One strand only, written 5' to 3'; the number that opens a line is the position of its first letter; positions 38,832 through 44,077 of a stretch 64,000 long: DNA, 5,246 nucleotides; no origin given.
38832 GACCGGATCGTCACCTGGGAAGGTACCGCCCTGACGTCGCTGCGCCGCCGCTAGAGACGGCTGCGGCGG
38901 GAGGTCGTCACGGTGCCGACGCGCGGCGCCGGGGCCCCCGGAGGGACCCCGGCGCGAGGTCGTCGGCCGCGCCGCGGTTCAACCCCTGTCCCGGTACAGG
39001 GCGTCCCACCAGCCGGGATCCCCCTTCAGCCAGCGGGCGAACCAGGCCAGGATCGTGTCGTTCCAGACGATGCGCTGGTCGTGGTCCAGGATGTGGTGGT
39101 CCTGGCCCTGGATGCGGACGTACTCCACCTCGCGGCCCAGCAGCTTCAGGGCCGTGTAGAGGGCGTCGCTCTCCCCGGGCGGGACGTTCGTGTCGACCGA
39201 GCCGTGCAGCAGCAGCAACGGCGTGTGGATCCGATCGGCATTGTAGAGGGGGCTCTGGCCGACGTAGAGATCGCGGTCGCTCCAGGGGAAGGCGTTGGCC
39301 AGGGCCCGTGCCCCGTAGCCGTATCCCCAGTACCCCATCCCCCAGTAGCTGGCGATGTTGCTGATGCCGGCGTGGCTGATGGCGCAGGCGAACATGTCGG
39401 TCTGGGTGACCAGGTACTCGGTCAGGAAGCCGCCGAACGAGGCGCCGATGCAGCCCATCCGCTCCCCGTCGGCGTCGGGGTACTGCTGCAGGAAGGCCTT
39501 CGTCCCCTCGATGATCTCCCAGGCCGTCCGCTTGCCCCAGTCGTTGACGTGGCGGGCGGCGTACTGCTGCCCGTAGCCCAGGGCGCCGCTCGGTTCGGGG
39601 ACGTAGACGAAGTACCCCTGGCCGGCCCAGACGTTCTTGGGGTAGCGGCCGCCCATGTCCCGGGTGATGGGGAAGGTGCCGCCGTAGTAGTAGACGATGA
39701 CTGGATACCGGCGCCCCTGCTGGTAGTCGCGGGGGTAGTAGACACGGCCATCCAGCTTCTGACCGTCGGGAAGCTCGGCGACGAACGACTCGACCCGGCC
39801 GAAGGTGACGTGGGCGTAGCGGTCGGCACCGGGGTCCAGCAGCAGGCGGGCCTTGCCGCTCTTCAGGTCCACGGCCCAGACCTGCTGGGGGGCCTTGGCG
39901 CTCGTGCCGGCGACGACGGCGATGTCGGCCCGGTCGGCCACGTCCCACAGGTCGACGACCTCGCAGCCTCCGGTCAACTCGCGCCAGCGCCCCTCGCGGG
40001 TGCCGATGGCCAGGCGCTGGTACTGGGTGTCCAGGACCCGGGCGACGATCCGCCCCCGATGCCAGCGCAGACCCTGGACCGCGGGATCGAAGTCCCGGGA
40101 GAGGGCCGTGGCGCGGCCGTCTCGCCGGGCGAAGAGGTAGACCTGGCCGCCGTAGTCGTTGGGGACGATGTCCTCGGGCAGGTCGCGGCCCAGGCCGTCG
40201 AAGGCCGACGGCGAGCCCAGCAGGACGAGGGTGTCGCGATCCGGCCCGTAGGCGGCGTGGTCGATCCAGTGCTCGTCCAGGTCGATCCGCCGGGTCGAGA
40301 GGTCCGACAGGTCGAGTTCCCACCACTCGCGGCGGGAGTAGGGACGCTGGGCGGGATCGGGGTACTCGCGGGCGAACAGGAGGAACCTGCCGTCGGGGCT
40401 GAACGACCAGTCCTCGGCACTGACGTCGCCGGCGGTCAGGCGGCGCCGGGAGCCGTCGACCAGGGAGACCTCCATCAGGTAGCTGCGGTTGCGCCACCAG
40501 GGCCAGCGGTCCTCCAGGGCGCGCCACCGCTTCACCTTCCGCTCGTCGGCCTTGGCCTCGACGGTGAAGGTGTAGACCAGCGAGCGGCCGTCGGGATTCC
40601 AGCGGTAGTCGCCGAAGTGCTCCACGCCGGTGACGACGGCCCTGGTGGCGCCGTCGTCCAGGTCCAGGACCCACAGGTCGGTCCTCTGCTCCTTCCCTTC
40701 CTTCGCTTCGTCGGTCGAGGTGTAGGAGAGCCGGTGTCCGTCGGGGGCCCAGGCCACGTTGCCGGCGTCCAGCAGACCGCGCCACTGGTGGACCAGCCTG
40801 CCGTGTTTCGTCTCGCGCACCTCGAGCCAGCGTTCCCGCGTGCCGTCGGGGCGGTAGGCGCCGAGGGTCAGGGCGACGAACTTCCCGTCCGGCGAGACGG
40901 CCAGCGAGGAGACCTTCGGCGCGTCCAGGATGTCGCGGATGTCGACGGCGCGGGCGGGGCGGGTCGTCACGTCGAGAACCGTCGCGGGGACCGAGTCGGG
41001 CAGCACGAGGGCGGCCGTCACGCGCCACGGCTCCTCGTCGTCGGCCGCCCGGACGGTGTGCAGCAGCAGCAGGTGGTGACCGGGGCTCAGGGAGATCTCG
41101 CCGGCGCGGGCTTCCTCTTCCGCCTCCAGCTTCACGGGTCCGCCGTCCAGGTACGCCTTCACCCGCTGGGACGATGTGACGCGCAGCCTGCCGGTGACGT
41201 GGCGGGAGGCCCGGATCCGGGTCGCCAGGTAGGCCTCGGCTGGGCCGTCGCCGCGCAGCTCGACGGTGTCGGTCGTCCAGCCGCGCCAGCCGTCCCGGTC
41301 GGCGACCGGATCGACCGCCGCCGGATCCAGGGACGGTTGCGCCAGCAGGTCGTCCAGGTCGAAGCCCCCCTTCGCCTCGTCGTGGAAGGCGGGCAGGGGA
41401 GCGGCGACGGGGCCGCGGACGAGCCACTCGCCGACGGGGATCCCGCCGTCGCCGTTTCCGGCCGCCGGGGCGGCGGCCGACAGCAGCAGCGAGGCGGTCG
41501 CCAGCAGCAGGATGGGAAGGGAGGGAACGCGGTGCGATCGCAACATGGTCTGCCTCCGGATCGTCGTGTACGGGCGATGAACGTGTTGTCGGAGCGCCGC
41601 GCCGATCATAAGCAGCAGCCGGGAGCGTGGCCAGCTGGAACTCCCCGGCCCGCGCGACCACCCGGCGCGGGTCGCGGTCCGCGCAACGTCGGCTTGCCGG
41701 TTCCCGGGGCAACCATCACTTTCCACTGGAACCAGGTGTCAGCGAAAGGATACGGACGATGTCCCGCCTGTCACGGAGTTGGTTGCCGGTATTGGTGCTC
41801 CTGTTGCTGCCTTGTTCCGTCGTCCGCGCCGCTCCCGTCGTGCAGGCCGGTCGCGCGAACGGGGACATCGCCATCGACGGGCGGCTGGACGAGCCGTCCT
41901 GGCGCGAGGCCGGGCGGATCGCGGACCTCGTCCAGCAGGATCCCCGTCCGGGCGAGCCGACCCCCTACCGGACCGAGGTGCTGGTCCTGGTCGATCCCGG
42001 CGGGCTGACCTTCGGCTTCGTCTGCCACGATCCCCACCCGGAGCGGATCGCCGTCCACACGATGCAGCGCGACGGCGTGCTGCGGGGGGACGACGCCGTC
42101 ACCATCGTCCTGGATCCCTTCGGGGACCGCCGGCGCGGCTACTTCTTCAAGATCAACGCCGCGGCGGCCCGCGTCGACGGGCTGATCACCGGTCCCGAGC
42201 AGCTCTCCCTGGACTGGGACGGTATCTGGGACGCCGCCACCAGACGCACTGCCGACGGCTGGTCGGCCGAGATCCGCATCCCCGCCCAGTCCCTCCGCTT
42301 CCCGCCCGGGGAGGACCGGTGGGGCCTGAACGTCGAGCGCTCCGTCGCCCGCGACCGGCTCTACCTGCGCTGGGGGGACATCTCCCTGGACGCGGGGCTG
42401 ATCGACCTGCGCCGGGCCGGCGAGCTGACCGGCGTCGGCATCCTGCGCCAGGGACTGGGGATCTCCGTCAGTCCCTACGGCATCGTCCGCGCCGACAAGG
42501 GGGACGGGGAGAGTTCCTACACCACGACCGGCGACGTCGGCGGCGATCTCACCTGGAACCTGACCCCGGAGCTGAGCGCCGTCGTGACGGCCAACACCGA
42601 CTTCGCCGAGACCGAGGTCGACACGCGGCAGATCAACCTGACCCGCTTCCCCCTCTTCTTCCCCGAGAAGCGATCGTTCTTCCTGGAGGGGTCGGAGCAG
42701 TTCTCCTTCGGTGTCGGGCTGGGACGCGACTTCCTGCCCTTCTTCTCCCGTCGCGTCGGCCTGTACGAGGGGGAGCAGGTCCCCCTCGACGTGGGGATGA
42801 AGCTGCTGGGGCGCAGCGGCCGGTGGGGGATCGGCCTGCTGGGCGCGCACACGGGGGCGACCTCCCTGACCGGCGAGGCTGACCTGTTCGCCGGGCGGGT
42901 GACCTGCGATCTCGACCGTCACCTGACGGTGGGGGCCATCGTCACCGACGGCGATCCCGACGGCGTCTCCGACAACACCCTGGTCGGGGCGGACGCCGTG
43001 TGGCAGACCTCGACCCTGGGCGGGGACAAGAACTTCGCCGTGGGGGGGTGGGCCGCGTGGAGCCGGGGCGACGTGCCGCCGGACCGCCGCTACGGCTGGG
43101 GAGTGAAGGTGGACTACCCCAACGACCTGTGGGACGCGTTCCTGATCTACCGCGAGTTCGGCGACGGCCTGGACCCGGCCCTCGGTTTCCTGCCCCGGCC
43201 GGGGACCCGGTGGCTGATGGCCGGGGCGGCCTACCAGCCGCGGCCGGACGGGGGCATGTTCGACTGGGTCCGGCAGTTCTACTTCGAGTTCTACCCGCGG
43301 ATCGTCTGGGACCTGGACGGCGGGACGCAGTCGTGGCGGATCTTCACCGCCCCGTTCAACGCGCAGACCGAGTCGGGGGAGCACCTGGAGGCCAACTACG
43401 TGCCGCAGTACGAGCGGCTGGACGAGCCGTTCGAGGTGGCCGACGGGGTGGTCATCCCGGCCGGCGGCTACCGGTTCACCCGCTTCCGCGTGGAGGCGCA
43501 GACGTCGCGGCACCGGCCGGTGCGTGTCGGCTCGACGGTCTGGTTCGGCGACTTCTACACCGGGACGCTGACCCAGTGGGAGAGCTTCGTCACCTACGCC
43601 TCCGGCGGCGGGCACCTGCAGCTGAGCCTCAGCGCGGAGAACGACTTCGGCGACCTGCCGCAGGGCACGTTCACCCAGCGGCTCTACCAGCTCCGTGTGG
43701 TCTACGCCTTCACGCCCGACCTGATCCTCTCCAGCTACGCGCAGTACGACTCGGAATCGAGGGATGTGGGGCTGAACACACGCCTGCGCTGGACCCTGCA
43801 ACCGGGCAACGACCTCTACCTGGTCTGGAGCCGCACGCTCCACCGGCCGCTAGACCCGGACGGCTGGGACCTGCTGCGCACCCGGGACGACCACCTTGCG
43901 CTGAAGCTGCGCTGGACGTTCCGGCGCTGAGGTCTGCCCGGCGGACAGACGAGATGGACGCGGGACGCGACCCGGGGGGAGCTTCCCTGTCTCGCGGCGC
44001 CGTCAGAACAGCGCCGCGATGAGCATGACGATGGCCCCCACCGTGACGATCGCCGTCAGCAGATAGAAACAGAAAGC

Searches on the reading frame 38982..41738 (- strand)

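Call 77: search_protein_families(library=pfam, proteins=[window:38982-41738:-], max_evalue=0.0001)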
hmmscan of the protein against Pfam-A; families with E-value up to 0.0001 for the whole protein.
window:38982-41738:- (919 aa): 3 families
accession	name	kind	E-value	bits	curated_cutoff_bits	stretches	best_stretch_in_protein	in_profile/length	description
PF00326.27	Peptidase_S9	-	3.8e-39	134.8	22.6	1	702-906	8-212/213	Prolyl oligopeptidase family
PF07676.18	PD40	-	4.6e-09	36.4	20.9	0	432-458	2-28/38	WD40-like Beta Propeller Repeat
PF02897.21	Peptidase_S9_N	-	9.7e-05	21.7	24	0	276-366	126-217/414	Prolyl oligopeptidase, N-terminal beta-propeller domain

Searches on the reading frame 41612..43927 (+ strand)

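Call 77: search_protein_families(library=pfam, proteins=[window:41612-43927:+], max_evalue=0.0001)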
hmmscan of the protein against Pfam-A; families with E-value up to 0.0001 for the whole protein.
window:41612-43927:+ (772 aa): 1 family
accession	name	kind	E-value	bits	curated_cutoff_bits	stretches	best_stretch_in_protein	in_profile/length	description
PF19313.5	DUF5916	-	1.3e-09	37.8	22.6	1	285-384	6-96/572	Domain of unknown function (DUF5916)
